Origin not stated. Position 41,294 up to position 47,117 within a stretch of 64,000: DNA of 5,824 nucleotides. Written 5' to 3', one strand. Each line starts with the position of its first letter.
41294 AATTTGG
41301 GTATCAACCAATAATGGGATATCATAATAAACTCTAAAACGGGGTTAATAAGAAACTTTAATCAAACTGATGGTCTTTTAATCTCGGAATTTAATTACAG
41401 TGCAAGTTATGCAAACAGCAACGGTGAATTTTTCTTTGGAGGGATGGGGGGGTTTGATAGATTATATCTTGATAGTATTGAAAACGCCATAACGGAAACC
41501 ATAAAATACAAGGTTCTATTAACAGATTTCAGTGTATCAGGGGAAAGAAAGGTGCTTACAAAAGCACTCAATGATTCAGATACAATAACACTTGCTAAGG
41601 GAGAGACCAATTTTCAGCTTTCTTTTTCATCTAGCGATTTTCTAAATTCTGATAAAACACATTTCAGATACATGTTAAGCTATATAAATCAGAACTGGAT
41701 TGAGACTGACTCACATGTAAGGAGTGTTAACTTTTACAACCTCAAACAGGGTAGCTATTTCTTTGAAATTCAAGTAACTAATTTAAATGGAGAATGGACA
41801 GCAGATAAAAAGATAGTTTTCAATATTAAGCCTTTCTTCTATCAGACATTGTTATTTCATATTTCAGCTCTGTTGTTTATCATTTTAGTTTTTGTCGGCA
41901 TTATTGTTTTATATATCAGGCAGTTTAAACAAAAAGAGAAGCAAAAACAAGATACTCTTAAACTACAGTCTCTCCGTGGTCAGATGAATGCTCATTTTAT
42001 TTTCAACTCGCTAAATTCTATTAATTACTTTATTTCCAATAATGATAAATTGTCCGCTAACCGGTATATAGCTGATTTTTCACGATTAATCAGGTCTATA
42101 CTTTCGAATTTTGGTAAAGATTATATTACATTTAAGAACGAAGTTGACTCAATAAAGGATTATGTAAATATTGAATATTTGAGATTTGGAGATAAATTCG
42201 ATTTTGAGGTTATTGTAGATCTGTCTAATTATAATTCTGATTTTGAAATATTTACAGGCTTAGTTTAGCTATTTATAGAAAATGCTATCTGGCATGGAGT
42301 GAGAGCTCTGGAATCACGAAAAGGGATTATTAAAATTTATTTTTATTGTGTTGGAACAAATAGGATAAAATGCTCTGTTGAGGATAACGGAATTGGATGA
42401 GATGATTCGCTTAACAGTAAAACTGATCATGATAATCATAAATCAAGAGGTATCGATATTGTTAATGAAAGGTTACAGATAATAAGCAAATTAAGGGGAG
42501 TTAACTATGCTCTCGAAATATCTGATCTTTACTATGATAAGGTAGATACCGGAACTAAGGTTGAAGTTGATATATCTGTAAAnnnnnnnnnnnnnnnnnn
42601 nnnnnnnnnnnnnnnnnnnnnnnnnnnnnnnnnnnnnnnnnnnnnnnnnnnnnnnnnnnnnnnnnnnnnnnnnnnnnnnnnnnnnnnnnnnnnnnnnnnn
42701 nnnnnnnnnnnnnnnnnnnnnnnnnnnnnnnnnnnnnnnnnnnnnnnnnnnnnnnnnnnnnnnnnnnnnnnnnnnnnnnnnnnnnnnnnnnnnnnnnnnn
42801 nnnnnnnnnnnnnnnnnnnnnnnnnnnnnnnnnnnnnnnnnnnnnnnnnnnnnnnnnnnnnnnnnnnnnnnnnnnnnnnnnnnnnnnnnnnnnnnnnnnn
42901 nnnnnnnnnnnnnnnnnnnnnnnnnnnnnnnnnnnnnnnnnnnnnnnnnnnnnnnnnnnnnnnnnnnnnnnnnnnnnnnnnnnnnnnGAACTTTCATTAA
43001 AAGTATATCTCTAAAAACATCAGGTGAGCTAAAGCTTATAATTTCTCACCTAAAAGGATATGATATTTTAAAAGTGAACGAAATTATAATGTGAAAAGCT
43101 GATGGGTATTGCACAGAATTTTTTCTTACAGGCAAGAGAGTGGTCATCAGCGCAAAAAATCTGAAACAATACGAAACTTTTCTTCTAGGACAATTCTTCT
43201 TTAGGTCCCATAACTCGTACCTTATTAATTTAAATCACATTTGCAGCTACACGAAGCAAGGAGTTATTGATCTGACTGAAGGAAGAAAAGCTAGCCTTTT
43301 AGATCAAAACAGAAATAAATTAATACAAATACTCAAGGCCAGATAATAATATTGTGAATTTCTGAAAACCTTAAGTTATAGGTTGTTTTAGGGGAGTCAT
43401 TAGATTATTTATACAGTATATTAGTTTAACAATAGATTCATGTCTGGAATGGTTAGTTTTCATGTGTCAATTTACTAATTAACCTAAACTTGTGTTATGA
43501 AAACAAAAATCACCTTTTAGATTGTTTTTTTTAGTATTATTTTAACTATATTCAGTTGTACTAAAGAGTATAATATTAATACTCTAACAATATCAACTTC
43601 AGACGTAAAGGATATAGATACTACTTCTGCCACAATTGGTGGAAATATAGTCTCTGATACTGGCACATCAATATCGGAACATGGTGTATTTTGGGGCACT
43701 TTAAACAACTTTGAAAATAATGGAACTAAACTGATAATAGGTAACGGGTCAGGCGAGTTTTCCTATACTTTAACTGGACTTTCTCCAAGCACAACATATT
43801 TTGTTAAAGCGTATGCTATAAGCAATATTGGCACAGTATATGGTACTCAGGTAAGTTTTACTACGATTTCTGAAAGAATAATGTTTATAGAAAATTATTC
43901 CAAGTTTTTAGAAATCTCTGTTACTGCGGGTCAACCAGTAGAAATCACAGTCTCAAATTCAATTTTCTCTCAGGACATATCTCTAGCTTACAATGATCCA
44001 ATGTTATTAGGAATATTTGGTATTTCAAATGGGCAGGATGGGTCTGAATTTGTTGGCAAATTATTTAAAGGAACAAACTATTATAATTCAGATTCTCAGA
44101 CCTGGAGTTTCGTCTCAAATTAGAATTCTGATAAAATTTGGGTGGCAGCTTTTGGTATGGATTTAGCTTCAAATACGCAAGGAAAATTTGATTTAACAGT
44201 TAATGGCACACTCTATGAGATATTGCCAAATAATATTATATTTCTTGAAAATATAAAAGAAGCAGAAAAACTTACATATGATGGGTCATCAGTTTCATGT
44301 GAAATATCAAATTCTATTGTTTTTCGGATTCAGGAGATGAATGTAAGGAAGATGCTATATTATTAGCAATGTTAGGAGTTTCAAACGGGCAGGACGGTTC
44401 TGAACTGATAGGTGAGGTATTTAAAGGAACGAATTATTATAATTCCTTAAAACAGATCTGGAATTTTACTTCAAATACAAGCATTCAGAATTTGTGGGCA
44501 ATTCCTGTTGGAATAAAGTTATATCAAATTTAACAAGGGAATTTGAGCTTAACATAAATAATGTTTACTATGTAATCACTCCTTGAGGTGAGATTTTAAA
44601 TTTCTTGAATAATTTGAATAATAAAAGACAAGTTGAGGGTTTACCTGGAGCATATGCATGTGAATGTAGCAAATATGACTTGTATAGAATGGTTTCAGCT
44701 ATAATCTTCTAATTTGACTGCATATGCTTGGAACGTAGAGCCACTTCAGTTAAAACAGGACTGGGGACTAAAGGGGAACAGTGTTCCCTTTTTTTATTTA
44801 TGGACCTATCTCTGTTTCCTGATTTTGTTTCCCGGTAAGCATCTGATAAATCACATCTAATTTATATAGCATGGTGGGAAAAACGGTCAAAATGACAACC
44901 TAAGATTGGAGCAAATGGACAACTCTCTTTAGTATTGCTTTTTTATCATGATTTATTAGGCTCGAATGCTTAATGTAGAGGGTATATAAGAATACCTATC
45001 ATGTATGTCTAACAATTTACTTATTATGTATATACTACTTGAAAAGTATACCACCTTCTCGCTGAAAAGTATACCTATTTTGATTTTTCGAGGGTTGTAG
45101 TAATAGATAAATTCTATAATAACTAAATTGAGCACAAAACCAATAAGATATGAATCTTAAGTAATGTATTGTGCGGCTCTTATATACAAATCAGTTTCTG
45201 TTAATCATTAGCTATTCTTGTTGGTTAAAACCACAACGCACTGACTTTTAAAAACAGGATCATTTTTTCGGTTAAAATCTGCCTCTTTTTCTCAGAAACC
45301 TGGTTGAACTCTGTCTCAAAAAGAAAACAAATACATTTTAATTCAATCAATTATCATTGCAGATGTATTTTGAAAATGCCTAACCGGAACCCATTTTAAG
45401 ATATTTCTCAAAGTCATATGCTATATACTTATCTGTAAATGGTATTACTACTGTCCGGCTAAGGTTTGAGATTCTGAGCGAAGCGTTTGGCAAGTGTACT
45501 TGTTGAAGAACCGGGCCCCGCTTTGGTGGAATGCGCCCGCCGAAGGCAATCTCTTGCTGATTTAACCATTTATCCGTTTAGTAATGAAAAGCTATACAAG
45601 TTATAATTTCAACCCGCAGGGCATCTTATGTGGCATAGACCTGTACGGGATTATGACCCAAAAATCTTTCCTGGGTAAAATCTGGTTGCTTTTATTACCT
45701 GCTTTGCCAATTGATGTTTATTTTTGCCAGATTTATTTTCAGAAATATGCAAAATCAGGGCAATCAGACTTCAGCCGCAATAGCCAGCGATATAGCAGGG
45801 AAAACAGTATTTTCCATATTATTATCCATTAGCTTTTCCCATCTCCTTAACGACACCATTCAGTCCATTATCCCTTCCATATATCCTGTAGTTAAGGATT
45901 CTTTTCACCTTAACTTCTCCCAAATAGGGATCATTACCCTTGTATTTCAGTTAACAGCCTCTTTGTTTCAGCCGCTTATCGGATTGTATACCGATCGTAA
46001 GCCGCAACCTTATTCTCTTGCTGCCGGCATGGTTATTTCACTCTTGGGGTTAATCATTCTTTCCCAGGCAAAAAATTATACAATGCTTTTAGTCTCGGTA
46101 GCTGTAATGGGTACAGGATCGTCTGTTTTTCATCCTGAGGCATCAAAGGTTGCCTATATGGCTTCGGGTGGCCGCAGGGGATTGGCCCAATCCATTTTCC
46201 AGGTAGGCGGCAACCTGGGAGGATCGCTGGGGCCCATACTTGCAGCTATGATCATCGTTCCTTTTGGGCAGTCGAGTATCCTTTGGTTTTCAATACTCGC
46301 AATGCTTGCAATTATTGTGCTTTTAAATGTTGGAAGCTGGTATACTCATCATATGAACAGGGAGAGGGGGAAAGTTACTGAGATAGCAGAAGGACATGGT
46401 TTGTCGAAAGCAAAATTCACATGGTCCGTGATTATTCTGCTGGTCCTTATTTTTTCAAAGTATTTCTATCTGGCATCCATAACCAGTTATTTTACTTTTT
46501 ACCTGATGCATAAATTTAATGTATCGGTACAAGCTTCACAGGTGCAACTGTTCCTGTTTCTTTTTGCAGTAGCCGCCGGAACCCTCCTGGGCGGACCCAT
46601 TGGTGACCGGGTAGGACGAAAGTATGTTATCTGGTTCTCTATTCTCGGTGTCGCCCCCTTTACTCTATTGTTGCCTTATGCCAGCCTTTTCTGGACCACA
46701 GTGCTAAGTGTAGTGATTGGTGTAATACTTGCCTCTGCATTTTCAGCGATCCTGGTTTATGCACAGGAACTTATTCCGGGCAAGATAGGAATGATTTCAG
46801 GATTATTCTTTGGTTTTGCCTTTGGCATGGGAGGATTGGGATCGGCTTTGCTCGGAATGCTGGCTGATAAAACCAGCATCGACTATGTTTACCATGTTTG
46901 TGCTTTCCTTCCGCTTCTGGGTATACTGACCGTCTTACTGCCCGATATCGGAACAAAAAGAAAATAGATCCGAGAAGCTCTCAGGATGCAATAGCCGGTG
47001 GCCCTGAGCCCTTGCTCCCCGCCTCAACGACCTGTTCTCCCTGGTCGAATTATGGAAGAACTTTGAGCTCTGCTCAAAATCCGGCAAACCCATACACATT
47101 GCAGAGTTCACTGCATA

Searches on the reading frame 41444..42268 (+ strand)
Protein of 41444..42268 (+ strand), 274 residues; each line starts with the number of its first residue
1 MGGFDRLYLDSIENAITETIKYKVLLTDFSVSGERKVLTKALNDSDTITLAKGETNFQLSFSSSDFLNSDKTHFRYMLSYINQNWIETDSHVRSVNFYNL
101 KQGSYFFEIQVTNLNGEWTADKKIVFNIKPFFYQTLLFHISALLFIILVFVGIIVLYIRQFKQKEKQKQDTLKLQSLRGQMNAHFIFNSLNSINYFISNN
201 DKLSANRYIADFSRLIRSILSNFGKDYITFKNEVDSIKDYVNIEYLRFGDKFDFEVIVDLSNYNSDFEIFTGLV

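Call 70: search_protein_families(library=pfam, proteins=[window:41444-42268:+], max_evalue=0.00001)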
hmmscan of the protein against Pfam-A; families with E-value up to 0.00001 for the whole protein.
window:41444-42268:+ (274 aa): 2 families
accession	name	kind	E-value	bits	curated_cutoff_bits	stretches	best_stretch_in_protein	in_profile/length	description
PF06580.19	His_kinase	-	1e-20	74.2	25.2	1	173-252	2-81/81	Histidine kinase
PF07495.19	Y_Y_Y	-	1.6e-12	47.6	26.6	1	66-129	2-65/65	Y_Y_Y domain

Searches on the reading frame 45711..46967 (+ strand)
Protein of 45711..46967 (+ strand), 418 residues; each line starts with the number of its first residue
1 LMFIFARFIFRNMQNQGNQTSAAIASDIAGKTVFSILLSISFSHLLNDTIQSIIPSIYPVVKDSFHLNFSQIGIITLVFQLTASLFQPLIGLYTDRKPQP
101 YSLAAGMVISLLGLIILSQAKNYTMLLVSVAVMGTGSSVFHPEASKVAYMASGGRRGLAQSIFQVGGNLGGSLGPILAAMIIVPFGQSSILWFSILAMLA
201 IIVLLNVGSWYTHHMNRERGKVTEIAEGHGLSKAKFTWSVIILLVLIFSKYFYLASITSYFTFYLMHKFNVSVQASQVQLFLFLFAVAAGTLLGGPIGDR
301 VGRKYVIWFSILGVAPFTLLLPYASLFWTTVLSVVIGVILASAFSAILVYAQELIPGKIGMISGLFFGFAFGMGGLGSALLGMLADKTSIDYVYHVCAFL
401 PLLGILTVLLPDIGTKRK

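Call 70: search_protein_families(library=pfam, proteins=[window:45711-46967:+], max_evalue=0.00001)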
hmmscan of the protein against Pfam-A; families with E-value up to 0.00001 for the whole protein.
window:45711-46967:+ (418 aa): 1 family
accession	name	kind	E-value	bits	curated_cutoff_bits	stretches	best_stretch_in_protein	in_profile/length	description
PF07690.21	MFS_1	-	1.9e-42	145.8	33.4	2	41-264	2-228/347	Major Facilitator Superfamily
